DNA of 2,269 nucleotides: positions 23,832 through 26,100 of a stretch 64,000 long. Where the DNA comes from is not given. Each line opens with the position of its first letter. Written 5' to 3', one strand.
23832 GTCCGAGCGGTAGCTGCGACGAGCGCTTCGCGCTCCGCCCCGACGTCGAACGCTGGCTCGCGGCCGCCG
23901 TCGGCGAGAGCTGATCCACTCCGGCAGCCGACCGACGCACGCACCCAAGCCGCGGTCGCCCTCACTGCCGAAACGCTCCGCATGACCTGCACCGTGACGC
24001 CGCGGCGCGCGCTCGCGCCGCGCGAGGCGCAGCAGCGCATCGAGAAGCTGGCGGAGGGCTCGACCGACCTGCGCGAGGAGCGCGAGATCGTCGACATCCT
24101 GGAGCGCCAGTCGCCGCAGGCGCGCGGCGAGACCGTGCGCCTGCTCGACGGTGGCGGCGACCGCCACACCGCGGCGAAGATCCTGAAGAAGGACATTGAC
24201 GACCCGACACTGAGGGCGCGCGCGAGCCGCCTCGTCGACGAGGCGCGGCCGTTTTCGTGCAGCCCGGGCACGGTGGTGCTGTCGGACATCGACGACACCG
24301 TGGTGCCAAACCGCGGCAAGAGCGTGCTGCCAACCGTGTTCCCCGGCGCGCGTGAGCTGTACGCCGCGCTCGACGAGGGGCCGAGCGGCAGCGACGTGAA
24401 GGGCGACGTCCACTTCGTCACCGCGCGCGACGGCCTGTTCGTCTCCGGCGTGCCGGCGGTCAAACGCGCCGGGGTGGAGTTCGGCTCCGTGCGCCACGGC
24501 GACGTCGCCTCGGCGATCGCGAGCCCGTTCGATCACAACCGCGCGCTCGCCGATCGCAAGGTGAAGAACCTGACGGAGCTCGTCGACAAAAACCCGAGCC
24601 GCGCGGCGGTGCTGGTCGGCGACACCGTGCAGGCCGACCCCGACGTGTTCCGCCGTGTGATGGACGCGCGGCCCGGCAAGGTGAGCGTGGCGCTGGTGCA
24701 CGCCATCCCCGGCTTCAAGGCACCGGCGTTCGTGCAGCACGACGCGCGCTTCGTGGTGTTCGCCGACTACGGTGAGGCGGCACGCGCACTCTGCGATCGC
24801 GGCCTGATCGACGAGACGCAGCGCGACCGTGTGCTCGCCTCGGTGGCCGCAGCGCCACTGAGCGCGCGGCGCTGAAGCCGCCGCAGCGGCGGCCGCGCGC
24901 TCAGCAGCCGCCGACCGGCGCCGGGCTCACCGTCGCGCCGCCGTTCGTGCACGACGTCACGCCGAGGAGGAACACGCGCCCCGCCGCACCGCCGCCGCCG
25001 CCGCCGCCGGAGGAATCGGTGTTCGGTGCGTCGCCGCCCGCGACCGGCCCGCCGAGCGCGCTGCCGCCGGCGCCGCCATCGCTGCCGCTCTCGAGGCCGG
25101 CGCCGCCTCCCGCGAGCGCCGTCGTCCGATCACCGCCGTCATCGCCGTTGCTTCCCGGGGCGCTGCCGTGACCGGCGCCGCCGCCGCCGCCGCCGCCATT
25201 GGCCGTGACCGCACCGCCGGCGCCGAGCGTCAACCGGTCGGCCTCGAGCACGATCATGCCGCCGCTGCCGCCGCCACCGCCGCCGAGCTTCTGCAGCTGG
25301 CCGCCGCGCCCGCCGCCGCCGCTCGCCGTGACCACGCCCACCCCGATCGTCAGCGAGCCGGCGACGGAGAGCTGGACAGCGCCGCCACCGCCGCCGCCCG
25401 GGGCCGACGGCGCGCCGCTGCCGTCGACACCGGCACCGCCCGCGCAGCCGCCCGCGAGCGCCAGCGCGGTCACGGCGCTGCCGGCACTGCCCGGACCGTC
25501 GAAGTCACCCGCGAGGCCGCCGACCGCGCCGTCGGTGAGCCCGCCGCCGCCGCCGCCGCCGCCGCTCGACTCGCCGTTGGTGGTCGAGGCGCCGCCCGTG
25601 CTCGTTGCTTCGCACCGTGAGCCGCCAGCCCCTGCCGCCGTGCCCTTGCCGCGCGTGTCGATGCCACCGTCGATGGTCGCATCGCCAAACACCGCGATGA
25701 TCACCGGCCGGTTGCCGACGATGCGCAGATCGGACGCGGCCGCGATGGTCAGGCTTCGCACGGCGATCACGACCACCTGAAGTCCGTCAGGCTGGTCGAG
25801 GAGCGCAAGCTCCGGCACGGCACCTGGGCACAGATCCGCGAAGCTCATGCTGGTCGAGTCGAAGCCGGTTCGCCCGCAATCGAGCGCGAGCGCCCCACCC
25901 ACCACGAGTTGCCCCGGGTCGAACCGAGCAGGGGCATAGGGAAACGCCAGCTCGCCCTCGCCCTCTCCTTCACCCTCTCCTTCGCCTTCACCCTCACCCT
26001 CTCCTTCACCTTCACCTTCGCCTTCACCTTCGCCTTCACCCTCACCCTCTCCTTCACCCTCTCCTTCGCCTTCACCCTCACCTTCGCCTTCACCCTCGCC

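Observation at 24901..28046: Bacterial calpain-like (C2) cysteine protease apparently co-transcribed with a Gly-rich beta-helix-like lipoprotein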

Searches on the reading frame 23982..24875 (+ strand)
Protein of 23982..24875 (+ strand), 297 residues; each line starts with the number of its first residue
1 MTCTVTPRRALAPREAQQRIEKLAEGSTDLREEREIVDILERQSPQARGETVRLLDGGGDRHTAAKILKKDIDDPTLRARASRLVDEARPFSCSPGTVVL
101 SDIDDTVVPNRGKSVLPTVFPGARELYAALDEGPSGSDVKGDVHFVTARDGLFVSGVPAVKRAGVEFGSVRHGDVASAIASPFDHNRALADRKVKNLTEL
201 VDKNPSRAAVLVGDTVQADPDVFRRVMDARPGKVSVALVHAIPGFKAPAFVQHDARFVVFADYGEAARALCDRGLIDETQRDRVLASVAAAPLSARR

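Call 3: search_protein_families(library=pfam, proteins=[window:23982-24875:+], max_evalue=0.01)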
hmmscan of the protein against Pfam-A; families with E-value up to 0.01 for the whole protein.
window:23982-24875:+ (297 aa): 1 family
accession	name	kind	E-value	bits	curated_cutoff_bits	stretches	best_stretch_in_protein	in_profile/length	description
PF09949.15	APP1_cat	-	4.1e-10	40.2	27.1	1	99-238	3-151/154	Phosphatidate phosphatase APP1, catalytic domain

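Call 6: search_protein_families(library=ncbifam, proteins=[window:23982-24875:+], max_evalue=0.01)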
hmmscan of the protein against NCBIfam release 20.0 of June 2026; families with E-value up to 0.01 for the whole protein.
window:23982-24875:+ (297 aa): 0 families

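Call 28: find_encoding_contigs(protein=window:23982-24875:+, flank=5000, max_places=4)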
Protein window:23982-24875:+ (297 aa): 2 contigs read that carry it; 1 place shown.
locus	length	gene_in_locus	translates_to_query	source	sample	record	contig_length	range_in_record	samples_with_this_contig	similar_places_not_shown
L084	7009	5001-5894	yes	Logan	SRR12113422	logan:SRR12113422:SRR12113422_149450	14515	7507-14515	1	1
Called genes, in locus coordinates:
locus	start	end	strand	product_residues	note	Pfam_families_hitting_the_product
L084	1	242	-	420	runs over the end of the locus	PF22458:RsmF-B_ferredox, PF01189:Methyltr_RsmB-F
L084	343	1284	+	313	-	PF10110:GPDPase_memb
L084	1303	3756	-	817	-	-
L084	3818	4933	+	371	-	-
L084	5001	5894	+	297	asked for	PF09949:APP1_cat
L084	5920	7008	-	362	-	?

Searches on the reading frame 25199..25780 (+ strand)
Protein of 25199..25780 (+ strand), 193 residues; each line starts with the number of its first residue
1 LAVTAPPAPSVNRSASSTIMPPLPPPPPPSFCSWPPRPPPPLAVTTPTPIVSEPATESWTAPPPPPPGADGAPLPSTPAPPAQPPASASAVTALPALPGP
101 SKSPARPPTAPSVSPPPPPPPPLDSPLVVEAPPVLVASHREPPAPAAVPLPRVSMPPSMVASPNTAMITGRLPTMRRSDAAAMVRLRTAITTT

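Call 26: list_cluster_members(proteins=[window:24904-26247:-, window:25199-25780:+, window:25168-25620:+, window:25909-26487:+, window:23982-24875:+])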
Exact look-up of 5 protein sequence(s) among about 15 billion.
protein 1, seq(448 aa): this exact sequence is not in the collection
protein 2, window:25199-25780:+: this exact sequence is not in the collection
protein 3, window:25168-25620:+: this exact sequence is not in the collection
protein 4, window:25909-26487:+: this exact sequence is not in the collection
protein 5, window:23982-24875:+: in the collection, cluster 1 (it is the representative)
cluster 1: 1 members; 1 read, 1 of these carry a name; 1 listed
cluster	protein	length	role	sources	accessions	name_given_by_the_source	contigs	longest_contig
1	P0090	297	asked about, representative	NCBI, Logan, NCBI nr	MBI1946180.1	MAG: DUF2183 domain-containing protein [Deltaproteobacteria bacterium] | DUF2183 domain-containing protein [Deltaproteobacteria bacterium]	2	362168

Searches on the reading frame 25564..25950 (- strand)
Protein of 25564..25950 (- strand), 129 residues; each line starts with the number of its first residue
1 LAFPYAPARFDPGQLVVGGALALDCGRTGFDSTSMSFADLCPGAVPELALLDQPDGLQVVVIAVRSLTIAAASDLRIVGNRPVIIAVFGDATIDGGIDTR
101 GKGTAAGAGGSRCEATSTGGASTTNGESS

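Call 22: find_homologous_proteins(query=window:25564-25950:-, max_evalue=0.001)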
Query seq(129 aa): 72 candidates shared short words with the query, none scored E <= 0.001.
